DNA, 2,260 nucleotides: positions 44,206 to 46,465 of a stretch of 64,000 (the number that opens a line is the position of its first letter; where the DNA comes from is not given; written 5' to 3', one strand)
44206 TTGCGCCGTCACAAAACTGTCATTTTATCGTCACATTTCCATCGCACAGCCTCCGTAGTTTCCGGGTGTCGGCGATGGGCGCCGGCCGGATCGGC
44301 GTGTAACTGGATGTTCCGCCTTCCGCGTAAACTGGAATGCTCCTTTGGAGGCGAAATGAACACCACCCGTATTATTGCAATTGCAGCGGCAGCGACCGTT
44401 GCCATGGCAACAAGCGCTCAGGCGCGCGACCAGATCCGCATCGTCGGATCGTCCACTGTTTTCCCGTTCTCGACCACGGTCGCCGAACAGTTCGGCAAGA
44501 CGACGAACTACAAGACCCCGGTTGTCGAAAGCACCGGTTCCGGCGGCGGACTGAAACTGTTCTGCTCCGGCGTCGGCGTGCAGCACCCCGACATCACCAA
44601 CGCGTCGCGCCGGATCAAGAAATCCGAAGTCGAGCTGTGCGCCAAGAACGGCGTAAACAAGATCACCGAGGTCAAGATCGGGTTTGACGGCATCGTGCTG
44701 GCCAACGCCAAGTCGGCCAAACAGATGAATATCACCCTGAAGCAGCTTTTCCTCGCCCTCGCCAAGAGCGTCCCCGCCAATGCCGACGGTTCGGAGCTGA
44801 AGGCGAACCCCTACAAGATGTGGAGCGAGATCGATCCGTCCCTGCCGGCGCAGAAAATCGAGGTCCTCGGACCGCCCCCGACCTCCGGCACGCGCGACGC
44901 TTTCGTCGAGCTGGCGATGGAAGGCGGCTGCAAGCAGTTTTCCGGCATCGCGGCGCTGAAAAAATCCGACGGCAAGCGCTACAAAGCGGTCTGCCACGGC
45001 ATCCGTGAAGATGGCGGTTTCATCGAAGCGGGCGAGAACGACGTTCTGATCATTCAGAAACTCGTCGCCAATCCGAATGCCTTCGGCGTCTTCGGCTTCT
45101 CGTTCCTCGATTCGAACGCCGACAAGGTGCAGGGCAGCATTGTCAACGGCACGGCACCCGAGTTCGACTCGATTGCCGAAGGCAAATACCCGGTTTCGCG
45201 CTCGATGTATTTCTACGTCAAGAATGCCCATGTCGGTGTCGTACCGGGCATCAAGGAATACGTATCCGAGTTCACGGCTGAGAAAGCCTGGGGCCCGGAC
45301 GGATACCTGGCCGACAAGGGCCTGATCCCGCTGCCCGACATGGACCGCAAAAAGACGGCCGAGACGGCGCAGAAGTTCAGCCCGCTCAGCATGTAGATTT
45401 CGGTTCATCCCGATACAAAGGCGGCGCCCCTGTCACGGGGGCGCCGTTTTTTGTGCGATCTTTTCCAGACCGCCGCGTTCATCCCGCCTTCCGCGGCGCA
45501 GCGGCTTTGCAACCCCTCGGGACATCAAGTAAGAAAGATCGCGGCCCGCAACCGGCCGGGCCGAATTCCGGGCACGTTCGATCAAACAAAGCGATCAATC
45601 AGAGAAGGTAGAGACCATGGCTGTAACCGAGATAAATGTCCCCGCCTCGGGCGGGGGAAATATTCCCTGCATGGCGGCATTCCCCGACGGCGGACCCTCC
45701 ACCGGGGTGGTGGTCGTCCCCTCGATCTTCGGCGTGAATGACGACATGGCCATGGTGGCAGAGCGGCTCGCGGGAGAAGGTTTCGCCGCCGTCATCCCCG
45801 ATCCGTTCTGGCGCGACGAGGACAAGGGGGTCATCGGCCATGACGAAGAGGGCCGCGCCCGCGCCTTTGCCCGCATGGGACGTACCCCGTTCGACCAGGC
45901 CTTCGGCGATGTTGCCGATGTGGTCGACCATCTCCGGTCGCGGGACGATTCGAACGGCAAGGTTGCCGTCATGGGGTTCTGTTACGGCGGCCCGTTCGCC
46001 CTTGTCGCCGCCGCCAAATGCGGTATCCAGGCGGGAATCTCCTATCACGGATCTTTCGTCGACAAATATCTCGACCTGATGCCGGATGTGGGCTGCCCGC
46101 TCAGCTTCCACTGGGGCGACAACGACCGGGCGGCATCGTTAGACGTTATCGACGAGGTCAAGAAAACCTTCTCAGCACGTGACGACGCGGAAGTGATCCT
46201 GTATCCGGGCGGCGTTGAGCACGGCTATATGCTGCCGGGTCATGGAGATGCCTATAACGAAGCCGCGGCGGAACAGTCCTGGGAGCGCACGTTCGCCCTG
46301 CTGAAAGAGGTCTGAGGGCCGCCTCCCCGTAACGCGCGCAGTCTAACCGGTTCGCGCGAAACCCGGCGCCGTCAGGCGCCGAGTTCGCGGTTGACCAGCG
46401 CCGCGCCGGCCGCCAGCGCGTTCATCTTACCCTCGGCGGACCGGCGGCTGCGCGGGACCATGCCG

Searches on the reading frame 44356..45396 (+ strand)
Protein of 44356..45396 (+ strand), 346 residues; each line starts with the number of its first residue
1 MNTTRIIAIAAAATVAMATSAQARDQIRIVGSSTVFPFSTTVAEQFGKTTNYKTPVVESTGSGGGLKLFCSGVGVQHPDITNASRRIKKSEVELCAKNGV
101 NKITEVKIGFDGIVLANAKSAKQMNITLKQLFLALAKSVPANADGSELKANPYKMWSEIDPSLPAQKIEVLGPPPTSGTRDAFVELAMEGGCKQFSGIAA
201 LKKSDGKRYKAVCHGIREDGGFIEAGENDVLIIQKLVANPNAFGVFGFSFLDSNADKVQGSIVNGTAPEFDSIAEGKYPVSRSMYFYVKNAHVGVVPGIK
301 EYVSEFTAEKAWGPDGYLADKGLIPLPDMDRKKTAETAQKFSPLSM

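Call 54: find_related_loci(query=window:44356-45393:+, collection=metagenome_contigs, flank=6000)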
Query window:44356-45393:+ (346 aa) in metagenome_contigs; peptide patterns used: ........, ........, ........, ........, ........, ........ (x = any residue, [..] = any of these).
208 stretches matched a pattern; 152 encode a relative of the query (tblastn E <= 1e-3); the best 80 are kept; 80 distinct loci.
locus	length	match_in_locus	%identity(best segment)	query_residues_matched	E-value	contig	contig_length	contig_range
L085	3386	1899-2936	100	1-346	0e+0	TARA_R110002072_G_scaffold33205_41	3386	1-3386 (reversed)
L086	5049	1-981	99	20-346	0e+0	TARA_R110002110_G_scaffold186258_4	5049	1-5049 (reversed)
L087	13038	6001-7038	91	1-346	0e+0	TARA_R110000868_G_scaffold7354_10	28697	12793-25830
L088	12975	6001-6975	90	22-346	0e+0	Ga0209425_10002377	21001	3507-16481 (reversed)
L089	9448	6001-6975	90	22-346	0e+0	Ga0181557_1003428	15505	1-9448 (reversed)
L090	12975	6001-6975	90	22-346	0e+0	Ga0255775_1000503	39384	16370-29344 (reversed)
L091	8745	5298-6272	90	22-346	0e+0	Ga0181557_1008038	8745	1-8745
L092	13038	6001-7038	87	1-346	0e+0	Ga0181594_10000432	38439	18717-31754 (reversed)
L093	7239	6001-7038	87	1-346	0e+0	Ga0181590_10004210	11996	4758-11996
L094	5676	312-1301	86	17-346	0e+0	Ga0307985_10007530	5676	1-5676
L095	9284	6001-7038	87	1-346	0e+0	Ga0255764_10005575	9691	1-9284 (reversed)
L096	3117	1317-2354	87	1-346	0e+0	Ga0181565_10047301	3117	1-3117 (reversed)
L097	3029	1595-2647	85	1-346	0e+0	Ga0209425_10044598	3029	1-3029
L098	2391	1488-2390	90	22-322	0e+0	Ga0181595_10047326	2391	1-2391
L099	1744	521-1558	80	1-346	0e+0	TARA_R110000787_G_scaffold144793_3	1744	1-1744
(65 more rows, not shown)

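Call 79: search_protein_families(library=pfam, proteins=[window:44356-45396:+], max_evalue=0.001)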
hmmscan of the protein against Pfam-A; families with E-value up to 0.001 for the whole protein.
window:44356-45396:+ (346 aa): 1 family
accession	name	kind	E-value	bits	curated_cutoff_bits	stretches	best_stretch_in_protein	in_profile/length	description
PF12849.12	PBP_like_2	-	1e-47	163.6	27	1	18-309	3-266/267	PBP superfamily domain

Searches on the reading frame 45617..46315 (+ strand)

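Call 79: search_protein_families(library=pfam, proteins=[window:45617-46315:+], max_evalue=0.001)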
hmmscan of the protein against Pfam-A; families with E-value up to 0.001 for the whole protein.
window:45617-46315:+ (232 aa): 2 families
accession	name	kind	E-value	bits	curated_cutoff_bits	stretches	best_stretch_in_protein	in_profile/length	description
PF01738.24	DLH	-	8.8e-42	143.6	21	1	19-231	4-215/217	Dienelactone hydrolase family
PF02129.25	Peptidase_S15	-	6.7e-06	26.4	23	1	52-134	48-115/262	X-Pro dipeptidyl-peptidase (S15 family)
